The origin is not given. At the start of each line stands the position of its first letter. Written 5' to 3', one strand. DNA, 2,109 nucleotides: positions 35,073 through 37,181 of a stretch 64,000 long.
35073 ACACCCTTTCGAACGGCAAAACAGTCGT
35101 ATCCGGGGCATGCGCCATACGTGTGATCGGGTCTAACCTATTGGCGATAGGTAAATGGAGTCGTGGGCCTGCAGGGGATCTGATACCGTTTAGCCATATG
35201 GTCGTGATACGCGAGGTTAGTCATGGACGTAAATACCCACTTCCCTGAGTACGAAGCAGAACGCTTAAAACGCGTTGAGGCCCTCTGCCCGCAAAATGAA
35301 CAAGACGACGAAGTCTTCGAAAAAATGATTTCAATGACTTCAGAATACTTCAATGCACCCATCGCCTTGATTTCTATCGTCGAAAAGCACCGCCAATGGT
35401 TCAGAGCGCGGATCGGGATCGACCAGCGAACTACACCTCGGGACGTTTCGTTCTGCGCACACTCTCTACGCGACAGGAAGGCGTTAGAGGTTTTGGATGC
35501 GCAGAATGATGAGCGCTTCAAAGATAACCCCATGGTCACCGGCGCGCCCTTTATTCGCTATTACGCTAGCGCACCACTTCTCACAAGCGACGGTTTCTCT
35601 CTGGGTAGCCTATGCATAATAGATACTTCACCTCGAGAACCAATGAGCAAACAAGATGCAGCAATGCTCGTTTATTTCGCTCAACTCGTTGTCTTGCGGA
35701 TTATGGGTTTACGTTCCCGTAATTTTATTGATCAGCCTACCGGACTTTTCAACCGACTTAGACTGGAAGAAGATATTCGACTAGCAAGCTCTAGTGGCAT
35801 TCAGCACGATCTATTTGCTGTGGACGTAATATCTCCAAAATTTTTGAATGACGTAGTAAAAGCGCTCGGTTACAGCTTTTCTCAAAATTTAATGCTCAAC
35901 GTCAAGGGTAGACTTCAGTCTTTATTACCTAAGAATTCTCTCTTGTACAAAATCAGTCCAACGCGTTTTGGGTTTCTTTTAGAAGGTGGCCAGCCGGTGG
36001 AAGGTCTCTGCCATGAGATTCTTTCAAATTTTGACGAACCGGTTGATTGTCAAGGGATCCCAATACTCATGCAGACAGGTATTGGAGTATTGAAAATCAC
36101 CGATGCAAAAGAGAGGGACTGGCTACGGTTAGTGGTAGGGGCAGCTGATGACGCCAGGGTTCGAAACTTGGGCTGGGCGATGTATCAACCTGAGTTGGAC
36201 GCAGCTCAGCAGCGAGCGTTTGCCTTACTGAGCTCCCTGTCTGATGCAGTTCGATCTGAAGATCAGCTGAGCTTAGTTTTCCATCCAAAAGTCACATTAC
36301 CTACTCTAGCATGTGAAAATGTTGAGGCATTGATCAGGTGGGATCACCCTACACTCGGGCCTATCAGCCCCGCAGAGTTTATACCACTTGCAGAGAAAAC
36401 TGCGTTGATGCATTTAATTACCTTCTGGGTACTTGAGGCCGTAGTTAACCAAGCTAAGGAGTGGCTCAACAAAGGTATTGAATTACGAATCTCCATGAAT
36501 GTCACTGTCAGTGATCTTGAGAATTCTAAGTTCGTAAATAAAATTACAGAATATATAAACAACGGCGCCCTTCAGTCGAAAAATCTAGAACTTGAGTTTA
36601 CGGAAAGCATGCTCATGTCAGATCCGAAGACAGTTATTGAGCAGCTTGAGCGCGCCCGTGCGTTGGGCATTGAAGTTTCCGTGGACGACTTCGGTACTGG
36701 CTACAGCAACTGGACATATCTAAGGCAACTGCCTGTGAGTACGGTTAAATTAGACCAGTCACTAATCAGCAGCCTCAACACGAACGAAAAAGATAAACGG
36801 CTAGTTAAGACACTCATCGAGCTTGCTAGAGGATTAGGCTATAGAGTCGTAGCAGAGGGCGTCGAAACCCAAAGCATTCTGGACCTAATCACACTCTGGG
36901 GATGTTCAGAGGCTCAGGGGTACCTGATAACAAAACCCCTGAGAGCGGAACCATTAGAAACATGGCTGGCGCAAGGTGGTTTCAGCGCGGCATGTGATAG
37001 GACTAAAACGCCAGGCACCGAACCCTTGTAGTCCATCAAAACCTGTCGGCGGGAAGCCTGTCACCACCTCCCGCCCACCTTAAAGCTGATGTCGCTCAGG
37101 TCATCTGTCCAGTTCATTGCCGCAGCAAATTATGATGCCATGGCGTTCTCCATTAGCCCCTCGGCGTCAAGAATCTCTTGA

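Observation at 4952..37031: Candidate distributed prophage lifestyle-switch system (MCP + BdlA-like + EAL PDE + CsrA variant)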

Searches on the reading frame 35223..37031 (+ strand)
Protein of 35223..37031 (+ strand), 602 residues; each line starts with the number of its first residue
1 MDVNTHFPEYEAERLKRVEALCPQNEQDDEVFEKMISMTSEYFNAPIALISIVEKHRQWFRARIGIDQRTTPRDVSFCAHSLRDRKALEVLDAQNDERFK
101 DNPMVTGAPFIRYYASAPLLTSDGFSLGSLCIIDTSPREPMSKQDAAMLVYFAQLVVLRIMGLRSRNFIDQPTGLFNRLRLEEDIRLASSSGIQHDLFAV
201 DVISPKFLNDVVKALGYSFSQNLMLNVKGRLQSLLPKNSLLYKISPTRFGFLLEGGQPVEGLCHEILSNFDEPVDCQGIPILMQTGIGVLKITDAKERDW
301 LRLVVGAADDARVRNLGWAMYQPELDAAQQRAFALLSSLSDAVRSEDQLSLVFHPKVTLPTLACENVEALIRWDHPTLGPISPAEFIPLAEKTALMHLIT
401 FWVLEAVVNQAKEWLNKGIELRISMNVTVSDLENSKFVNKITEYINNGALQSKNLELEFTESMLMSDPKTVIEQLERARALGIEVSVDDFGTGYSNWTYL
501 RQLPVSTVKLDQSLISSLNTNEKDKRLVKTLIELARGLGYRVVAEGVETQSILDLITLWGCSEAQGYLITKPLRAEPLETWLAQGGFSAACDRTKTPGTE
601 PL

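Call 4: search_protein_families(library=pfam, proteins=[window:35223-37031:+])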
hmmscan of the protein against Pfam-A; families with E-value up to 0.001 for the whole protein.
window:35223-37031:+ (602 aa): 2 families
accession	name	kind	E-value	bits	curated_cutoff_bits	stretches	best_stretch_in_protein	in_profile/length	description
PF00563.25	EAL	-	1.6e-63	214.7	31.3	1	338-572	3-236/236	EAL domain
PF00990.26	GGDEF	-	3.6e-08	33.8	23.8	1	168-310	2-149/161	Diguanylate cyclase, GGDEF domain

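Call 18: search_dna_similar(query=window:35223-37031:+, collection=phages, mode=protein, max_rows=25)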
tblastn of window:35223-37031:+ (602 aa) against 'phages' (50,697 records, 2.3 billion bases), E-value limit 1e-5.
Records with a match: 65; places in all: 67; records where one place covers at least 80% of the query: 1.
Best place of each record, by identity: <60% 65.
By first word of the organism name: Bacteriophage 35; Salmonella 12; Acinetobacter 8; Escherichia 4; Listeria 4; Citrobacter 1; Cyanobacteria 1.
By host as written in the record: - 43; Homo sapiens 6; Salmonella enterica subsp. enterica serovar Kentucky 5; Listeria monocytogenes 4; Escherichia coli O157:H7 ATCC 43895 3; Citrobacter portucalensis Sb-2 1; Anacystis nidulans; Synechococcus cedrorum 1; Escherichia coli ATCC 25922 1; and 1 more.
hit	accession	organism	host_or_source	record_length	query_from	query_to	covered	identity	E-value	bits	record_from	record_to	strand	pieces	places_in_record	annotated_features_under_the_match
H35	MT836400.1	Bacteriophage sp.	human fecal samples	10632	11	591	97%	23.0%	4e-23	110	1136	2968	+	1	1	record has no annotation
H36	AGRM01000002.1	Salmonella enterica subsp. houtenae str. ATCC BAA-1581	Homo sapiens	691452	170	576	68%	31.3%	2e-49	191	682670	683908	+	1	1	diguanylate cyclase domain protein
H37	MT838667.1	Bacteriophage sp.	human fecal samples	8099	160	578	70%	29.6%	6e-45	177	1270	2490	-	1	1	record has no annotation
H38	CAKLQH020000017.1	Acinetobacter phage MD-2021a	not known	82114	170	578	68%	30.3%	9e-44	174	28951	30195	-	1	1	gmr_1: putative signal transduction protein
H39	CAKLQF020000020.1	Acinetobacter phage MD-2021a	not known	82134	170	578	68%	30.3%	9e-44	174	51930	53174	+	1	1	gmr_2: putative signal transduction protein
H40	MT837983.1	Bacteriophage sp.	human fecal samples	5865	170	594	71%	28.2%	2e-42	169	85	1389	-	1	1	record has no annotation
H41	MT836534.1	Bacteriophage sp.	human fecal samples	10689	173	579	68%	28.6%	2e-45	179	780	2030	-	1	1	record has no annotation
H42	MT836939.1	Bacteriophage sp.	human fecal samples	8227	163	576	69%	27.5%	2e-41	166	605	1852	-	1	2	record has no annotation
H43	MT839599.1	Bacteriophage sp.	human fecal samples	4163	169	584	69%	26.7%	2e-38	157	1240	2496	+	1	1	record has no annotation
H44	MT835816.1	Bacteriophage sp.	human fecal samples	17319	168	584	69%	26.5%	1e-23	112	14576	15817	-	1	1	record has no annotation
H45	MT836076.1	Bacteriophage sp.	human fecal samples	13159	170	583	69%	26.1%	2e-24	114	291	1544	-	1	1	record has no annotation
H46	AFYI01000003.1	Salmonella enterica subsp. enterica serovar Infantis str. ...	Homo sapiens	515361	199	579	63%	27.6%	1e-31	137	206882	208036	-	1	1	diguanylate cyclase domain protein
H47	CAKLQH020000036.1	Acinetobacter phage MD-2021a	not known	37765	209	582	62%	27.8%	2e-36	151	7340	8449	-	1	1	cph2_2: putative signal transduction protein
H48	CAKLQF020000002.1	Acinetobacter phage MD-2021a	not known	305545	209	582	62%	27.8%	2e-36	151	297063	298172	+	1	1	cph2_1: putative signal transduction protein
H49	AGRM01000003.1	Salmonella enterica subsp. houtenae str. ATCC BAA-1581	Homo sapiens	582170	199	579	63%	27.3%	9e-31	134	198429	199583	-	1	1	diguanylate cyclase domain protein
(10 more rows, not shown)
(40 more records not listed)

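Call 22: find_related_loci(query=window:35223-37031:+, collection=viral_contigs, flank=10000)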
Query window:35223-37031:+ (602 aa) in viral_contigs; peptide patterns used: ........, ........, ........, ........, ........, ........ (x = any residue, [..] = any of these).
13 stretches matched a pattern; 9 encode a relative of the query (tblastn E <= 1e-3); 8 distinct loci.
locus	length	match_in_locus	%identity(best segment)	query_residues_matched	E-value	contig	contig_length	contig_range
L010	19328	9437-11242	98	1-602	0e+0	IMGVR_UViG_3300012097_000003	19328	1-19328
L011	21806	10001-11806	95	1-602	0e+0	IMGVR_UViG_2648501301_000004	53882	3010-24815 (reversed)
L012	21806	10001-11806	95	1-602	0e+0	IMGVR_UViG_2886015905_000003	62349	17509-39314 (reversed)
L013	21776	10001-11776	93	1-592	0e+0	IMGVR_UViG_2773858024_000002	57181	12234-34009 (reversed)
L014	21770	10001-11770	88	1-590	0e+0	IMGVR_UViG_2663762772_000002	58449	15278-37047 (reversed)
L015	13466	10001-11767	81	1-589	0e+0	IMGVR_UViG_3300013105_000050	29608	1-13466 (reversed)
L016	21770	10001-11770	75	1-590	0e+0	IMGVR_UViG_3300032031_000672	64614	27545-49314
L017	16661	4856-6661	95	1-602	0e+0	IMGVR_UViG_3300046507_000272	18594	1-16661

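Call 39: search_protein_families(library=ncbifam, proteins=[window:35223-37031:+], max_evalue=0.01)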
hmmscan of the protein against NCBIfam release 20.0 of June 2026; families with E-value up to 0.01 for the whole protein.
window:35223-37031:+ (602 aa): 15 families
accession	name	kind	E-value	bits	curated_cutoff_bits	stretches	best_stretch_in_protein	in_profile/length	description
NF045675.1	PhdiestaseDibA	equivalog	1.4e-75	254.9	980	1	170-579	206-622/623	phosphodiesterase DibA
NF008467.0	PRK11359.1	equivalog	3.8e-67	226.9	857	1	170-583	379-793/800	oxygen-sensing cyclic-di-GMP phosphodiesterase DosP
NF007474.0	PRK10060.1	equivalog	2.5e-63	214.4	782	1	168-584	238-656/663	cyclic di-GMP phosphodiesterase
NF052458.1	PhdiestGepA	equivalog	4.3e-63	213.7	1200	1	208-581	461-837/840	phosphodiesterase GepA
NF053781.1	cdiGMPphdstlr2612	equivalog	3.8e-62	210.4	1600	1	161-583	834-1266/1268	Tlr1612 family c-di-GMP phosphodiesterase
NF008807.1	PRK11829.1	equivalog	1.1e-48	165.9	733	1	190-576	265-656/670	biofilm formation regulator HmsP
NF052596.1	RR_EAL_PvrR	equivalog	3.1e-44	151.2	580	1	332-586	140-393/398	response regulator cyclic di-GMP phosphodiesterase PvrR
NF007839.0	PRK10551.1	equivalog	3.1e-37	128.3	461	1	346-584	274-512/518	cyclic di-GMP phosphodiesterase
NF007298.0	PRK09776.1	equivalog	7.3e-32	110.2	1135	1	320-585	844-1106/1111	diguanylate cyclase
NF008281.1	PRK11059.1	equivalog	7.3e-23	80.7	663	1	164-572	218-629/633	RNase E specificity factor CsrD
NF052265.1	EAL_dom_RimA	equivalog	5.7e-17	61.8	430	1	455-573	116-234/248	S6 modification regulatory phosphodiesterase RimA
NF051476.1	CDiGphdiTpdA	equivalog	2.6e-16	59.6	1000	1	417-568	418-566/570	cyclic di-GMP phosphodiesterase TpdA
NF045673.1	c-di-GMPRcptLapD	equivalog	1.2e-15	56.9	1020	1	164-573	233-645/647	cyclic di-GMP receptor LapD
NF008617.0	PRK11596.1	equivalog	1.2e-13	51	190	1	381-580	63-250/255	cyclic-guanylate-specific phosphodiesterase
NF051880.1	FlagAsmCDGMPTipF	equivalog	4.4e-06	25.8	600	1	328-572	142-393/421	flagella assembly cyclic-di-GMP phosphodiesterase TipF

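Call 49: find_homologous_proteins(query=window:35223-37031:+, max_evalue=1e-30)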
Query window:35223-37031:+ (602 aa): 5435 proteins with E <= 1e-30 among 8000 candidates; the best 120 are listed.
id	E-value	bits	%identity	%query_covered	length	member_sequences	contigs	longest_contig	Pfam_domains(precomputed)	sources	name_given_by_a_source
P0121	0.0e+0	1292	95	100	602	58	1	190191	PF00563.26,PF00990.27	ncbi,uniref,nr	ncbi:GGDEF and EAL domain-containing protein [Pseudomonas libanensis]|uniref:Histidine kinase n=1 Ta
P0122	0.0e+0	1234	93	98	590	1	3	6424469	PF00563.26,PF00990.27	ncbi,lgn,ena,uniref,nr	ncbi:sensor domain-containing phosphodiesterase [Pseudomonas canadensis]|uniref:GGDEF and EAL domain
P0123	0.0e+0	1167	88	98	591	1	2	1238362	PF00563.26,PF00990.27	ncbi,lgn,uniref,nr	ncbi:EAL domain, c-di-GMP-specific phosphodiesterase class I (or its enzymatically inactive variant)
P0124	0.0e+0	1164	88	98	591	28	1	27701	PF00563.26,PF00990.27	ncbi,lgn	-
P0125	0.0e+0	1162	88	98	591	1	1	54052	PF00563.26,PF00990.27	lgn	-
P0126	0.0e+0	1101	82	98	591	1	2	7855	PF00563.26,PF00990.27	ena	-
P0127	0.0e+0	1082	81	98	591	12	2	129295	PF00563.26,PF00990.27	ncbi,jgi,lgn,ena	ncbi:sensor domain-containing phosphodiesterase [Pseudomonas extremorientalis]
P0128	0.0e+0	1073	81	98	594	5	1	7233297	PF00563.26,PF00990.27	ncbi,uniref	ncbi:sensor domain-containing phosphodiesterase [Pseudomonas sp. 32A]|uniref:sensor domain-containin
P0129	0.0e+0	1070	80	98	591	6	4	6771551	PF13185.13,PF00563.26,PF00990.27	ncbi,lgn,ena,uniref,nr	ncbi:EAL domain-containing protein [Pseudomonas sp. S191]|uniref:sensor domain-containing phosphodie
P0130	0.0e+0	1064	79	98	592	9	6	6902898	PF01590.33,PF00563.26,PF00990.27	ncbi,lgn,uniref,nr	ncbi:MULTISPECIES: sensor domain-containing phosphodiesterase [Pseudomonas]|uniref:sensor domain-con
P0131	0.0e+0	1038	77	98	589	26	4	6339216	PF01590.33,PF00563.26,PF00990.27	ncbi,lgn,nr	ncbi:GGDEF and EAL domain-containing protein [Pseudomonas proteolytica]|nr:GGDEF and EAL domain-cont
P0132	0.0e+0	1023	76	98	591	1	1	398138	PF01590.33,PF00563.26,PF00990.27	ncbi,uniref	ncbi:sensor domain-containing phosphodiesterase [Pseudomonas koreensis]|uniref:sensor domain-contain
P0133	0.0e+0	1019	76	98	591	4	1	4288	PF01590.33,PF00563.26,PF00990.27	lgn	-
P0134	0.0e+0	1014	77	97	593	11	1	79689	PF01590.33,PF00563.26,PF00990.27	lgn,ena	-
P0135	4.8e-296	1001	76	98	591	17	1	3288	PF00563.26,PF00990.27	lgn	-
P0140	2.7e-284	962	72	97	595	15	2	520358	PF01590.33,PF00563.26,PF00990.27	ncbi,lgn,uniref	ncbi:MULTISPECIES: sensor domain-containing phosphodiesterase [Pseudomonas]|uniref:sensor domain-con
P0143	9.2e-253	858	64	98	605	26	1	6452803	PF01590.33,PF00563.26,PF00990.27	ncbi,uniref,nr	ncbi:EAL domain-containing protein [Pseudomonas trivialis]|uniref:Histidine kinase n=1 Tax=Pseudomon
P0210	4.4e-232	790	61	97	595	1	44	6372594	PF01590.33,PF00563.26,PF00990.27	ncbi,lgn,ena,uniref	ncbi:sensor domain-containing phosphodiesterase [Pseudomonas extremaustralis]|uniref:sensor domain-c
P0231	1.2e-215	736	55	99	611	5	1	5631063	PF01590.33,PF00563.26,PF00990.27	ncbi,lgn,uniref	ncbi:GGDEF and EAL domain-containing protein [Pseudomonas syringae]|uniref:GGDEF and EAL domain-cont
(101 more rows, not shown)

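Call 50: find_encoding_contigs(protein=P0143, flank=5000, max_places=1)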
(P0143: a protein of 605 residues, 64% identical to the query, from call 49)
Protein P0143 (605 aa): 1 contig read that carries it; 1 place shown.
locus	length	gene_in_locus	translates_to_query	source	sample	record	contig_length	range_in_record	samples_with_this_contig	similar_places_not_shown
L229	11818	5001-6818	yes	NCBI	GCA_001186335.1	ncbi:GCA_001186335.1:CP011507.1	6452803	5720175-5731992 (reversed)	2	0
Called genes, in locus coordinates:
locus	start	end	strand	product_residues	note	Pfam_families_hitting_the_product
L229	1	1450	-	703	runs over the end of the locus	PF07715:Plug, PF00593:TonB_dep_Rec_b-barrel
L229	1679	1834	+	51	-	-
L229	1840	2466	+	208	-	PF01381:HTH_3, PF12844:HTH_19 (weak), PF13560:HTH_31, PF07883:Cupin_2, PF02311:AraC_binding (weak)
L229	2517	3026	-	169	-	-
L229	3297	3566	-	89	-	-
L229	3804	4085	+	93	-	-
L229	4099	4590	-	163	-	PF01590:GAF, PF13185:GAF_2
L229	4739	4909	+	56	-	PF10013:DUF2256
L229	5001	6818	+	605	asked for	PF01590:GAF, PF00990:GGDEF, PF00563:EAL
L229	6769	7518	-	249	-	-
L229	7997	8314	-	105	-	-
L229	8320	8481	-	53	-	-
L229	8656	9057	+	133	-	-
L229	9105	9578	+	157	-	-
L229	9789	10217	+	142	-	-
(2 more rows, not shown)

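Call 51: find_encoding_contigs(protein=P0210, flank=5000, max_places=1)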
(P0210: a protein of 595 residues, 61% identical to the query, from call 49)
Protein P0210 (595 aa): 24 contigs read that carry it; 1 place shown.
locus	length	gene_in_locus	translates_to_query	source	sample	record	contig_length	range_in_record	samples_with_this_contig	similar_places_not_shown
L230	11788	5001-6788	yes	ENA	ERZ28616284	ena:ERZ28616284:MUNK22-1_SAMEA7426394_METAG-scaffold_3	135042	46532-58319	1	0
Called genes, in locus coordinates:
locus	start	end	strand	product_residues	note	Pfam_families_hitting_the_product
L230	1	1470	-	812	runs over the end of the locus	PF01326:PPDK_N, PF00391:PEP-utilizers, PF02896:PEP-utilizers_C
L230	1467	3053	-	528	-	PF08323:Glyco_transf_5, PF13579:Glyco_trans_4_4 (weak), PF13439:Glyco_transf_4 (weak), PF00534:Glycos_transf_1, PF13692:Glyco_trans_1_4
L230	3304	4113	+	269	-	PF00005:ABC_tran, PF13304:AAA_21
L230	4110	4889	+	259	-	PF01061:ABC2_membrane, PF12698:ABC2_membrane_3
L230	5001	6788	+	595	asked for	PF01590:GAF, PF00990:GGDEF, PF00563:EAL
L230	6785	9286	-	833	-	PF11897:DUF3417, PF00343:Phosphorylase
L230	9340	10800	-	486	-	PF00871:Acetate_kinase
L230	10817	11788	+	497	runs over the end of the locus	PF03845:Spore_permease (weak), PF13520:AA_permease_2, PF00324:AA_permease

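Call 52: find_encoding_contigs(protein=P0231, flank=5000, max_places=1)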
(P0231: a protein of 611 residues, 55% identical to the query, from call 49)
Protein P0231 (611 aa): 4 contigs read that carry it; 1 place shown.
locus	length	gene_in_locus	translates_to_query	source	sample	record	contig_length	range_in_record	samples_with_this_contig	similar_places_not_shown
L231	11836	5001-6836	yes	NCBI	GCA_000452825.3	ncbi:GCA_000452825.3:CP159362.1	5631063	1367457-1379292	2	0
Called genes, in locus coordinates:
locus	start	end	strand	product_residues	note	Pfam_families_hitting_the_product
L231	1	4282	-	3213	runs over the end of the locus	PF05860:TPS, PF13332:Fil_haemagg_2, PF04829:PT-VENN, PF14411:LHH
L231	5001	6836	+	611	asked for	PF01590:GAF, PF00990:GGDEF, PF00563:EAL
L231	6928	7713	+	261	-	PF01925:TauE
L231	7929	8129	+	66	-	-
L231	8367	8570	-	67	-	-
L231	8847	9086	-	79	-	PF13396:PLDc_N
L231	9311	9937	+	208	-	PF04893:Yip1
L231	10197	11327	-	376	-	PF01436:NHL (faint), PF03022:MRJP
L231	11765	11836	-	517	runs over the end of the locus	PF08666:SAF, PF04295:GD_AH_second, PF20629:GD_AH_C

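Call 73: find_encoding_contigs(protein=P0130, flank=10000, max_places=1)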
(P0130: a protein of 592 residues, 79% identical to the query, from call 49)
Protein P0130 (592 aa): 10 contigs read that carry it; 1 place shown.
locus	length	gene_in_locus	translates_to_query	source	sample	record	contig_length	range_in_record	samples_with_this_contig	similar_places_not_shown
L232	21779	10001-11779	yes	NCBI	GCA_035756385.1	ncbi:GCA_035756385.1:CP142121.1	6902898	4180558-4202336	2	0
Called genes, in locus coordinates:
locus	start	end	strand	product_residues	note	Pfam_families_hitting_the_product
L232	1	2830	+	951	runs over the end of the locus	PF00512:HisKA, PF02518:HATPase_c, PF00072:Response_reg, PF01627:Hpt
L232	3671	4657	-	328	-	PF03741:TerC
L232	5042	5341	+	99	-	-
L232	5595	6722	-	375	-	PF00990:GGDEF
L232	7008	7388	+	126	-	PF11162:DUF2946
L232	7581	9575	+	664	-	PF07715:Plug, PF00593:TonB_dep_Rec_b-barrel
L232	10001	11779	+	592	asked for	PF01590:GAF, PF00990:GGDEF (weak), PF00563:EAL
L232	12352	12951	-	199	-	-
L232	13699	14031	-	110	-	PF16085:Phage_holin_3_5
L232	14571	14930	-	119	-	-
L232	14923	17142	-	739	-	PF13362:Toprim_3 (weak), PF05272:VapE-like_dom, PF19263:DUF5906 (weak)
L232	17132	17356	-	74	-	PF01258:zf-dskA_traR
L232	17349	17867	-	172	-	PF06892:Phage_CP76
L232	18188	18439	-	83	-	PF15943:YdaS_toxin (weak)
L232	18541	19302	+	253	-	PF00717:Peptidase_S24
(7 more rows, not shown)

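Call 74: find_encoding_contigs(protein=P0140, flank=10000, max_places=1)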
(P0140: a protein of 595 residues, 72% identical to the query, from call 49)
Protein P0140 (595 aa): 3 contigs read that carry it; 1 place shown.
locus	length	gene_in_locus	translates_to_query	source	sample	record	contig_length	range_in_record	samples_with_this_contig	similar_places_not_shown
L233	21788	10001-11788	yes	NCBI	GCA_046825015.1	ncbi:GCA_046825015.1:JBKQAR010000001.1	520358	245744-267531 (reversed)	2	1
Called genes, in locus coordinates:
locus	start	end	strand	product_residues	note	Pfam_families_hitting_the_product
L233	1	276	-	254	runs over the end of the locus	PF06884:DUF1264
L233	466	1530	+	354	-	PF04389:Peptidase_M28 (faint), PF05343:Peptidase_M42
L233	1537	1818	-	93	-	-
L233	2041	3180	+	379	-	PF08240:ADH_N, PF00107:ADH_zinc_N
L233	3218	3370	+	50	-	-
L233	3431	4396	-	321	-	PF00126:HTH_1, PF03466:LysR_substrate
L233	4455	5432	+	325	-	PF06500:FrsA-like (faint), PF01738:DLH (faint), PF02129:Peptidase_S15, PF12697:Abhydrolase_6 (weak), PF00561:Abhydrolase_1 (weak), PF12146:Hydrolase_4 (faint)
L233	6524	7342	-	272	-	PF12833:HTH_18, PF00165:HTH_AraC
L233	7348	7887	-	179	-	PF01161:PBP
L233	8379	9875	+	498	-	PF00015:MCPsignal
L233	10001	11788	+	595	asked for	PF01590:GAF, PF00990:GGDEF, PF00563:EAL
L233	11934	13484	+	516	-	PF03924:CHASE, PF00990:GGDEF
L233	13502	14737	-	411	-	PF05977:MFS_3, PF07690:MFS_1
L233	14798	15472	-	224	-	PF03737:RraA-like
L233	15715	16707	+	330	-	PF00389:2-Hacid_dh, PF02826:2-Hacid_dh_C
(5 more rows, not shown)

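Call 85: search_solved_structures(query=window:35223-37031:+, max_evalue=1e-20, show_alignments=2)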
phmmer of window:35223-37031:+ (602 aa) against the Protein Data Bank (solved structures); distinct sequences matched with E-value up to 1e-20: 32.
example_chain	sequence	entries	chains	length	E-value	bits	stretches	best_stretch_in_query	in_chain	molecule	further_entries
9cmf_A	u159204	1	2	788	7.8e-52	179.7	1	170-583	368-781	Oxygen sensor protein DosP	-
9clo_A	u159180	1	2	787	7.8e-52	179.7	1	170-583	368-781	Oxygen sensor protein DosP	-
9bgv_A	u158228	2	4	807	8.3e-52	179.7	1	170-583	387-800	Oxygen sensor protein DosP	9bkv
9cdr_A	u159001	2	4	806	8.3e-52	179.7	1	170-583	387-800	Oxygen sensor protein DosP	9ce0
5m3c_A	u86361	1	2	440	1.2e-50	175.8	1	170-577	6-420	Diguanylate cyclase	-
5m1t_A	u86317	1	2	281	3.5e-50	174.3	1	325-578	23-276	MucR Phosphodiesterase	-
8arv_A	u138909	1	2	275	8.3e-50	173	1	335-584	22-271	Bifunctional diguanylate cyclase/phosphodiesterase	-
4rnh_A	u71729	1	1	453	2.3e-48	168.3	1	185-577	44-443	Motility regulator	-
4rnf_A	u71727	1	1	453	5.6e-47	163.7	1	185-577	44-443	Motility regulator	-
4rni_A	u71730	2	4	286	2e-45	158.6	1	328-578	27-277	Motility regulator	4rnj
3hvw_A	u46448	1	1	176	1.3e-43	152.6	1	169-331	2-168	Diguanylate-cyclase (DGC)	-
4hu3_A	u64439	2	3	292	4.2e-42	147.6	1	321-583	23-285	Oxygen sensor protein DosP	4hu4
5yrp_A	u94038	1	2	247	6.5e-42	147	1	350-585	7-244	Sensory box/response regulator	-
2r6o_A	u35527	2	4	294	1.1e-41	146.3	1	345-581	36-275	Putative diguanylate cyclase/phosphodiesterase (GGDEF & EAL domains) | PUTATIVE DIGUANYLATE CYCLASE/PHOSPHODIESTERASE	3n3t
4hjf_A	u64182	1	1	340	4.2e-36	127.8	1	315-585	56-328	GGDEF family protein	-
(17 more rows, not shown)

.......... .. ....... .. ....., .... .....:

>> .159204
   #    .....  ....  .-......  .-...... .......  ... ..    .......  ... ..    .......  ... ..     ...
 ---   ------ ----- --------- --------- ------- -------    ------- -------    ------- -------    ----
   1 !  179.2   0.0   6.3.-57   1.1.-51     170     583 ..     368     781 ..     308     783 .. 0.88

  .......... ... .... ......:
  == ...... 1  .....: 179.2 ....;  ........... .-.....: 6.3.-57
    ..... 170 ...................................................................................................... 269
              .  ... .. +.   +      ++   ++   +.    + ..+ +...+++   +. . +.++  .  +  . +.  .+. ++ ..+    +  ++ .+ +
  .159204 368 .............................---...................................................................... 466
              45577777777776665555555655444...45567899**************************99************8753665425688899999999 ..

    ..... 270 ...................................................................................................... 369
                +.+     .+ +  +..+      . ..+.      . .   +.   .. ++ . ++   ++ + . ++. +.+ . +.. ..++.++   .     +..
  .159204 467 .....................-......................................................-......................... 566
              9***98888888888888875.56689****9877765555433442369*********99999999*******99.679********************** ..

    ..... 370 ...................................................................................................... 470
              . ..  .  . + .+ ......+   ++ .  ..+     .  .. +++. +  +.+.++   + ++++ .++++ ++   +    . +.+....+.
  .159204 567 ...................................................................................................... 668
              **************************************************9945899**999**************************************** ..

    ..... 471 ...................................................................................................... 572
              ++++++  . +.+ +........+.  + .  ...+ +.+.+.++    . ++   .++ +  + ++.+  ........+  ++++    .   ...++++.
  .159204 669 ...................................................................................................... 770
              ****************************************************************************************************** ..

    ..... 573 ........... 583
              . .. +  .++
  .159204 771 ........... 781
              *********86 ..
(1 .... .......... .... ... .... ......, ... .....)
